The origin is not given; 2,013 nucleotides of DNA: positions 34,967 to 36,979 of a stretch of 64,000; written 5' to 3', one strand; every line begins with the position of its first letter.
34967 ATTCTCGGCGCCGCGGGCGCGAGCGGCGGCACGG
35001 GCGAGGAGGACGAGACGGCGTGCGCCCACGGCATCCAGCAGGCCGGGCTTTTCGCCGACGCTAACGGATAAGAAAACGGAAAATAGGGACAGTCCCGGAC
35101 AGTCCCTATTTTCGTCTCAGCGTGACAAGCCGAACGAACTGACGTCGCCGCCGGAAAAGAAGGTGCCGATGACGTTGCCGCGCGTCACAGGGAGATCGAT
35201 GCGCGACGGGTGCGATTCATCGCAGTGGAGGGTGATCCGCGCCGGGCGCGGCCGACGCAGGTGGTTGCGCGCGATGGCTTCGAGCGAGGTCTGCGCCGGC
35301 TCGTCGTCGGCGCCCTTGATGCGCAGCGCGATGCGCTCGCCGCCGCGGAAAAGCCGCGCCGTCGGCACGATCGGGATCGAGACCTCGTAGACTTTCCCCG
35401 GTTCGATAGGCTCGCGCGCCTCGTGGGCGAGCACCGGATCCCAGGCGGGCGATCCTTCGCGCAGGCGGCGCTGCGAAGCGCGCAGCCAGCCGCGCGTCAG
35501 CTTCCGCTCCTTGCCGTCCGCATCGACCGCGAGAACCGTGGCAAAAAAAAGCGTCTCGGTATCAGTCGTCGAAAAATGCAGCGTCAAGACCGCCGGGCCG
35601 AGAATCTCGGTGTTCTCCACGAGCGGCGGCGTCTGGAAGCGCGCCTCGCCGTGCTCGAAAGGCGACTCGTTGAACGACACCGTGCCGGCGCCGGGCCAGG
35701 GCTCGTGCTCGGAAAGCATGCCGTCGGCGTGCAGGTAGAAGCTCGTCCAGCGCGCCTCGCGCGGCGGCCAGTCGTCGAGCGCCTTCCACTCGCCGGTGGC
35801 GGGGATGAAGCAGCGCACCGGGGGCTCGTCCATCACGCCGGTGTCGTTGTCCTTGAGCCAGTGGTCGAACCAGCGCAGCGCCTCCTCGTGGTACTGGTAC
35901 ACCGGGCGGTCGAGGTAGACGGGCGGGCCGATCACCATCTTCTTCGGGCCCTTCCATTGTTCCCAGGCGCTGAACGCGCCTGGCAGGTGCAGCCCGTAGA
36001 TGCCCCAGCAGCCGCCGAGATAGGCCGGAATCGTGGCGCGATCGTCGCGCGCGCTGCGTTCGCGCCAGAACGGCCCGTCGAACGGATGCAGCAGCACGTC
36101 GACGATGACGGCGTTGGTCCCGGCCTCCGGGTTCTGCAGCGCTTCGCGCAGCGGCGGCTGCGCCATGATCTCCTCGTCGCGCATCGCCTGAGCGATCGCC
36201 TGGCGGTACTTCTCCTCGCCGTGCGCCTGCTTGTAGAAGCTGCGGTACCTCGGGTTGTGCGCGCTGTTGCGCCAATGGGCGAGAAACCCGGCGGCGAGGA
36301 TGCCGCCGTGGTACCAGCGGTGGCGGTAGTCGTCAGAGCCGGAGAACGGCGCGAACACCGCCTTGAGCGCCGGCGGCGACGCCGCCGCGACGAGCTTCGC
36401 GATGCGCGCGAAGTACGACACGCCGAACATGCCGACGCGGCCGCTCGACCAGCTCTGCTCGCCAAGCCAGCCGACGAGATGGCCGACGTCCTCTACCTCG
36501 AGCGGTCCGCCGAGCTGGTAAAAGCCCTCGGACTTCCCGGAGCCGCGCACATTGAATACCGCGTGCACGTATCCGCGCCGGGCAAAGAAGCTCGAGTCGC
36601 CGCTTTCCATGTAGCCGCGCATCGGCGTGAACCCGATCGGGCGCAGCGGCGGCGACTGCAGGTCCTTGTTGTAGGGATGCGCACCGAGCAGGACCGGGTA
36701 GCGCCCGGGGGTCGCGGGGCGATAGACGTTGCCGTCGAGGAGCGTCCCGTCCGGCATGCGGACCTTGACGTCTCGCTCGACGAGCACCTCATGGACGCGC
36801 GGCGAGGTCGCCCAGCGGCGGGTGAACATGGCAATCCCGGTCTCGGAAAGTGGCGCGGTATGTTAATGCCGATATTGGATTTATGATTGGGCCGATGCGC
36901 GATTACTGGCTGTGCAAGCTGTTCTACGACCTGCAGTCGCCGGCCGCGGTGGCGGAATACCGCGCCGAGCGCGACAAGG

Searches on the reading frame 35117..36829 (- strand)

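Call 68: search_protein_families(library=pfam, proteins=[window:35117-36829:-], max_evalue=0.00001)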
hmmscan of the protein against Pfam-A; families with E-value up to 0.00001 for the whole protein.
window:35117-36829:- (570 aa): 2 families
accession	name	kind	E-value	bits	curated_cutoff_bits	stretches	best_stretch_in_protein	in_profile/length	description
PF02129.25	Peptidase_S15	-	4.6e-42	145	23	1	27-302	1-257/262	X-Pro dipeptidyl-peptidase (S15 family)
PF08530.16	PepX_C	-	2.2e-33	116.5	22.5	1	331-544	2-216/217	X-Pro dipeptidyl-peptidase C-terminal non-catalytic domain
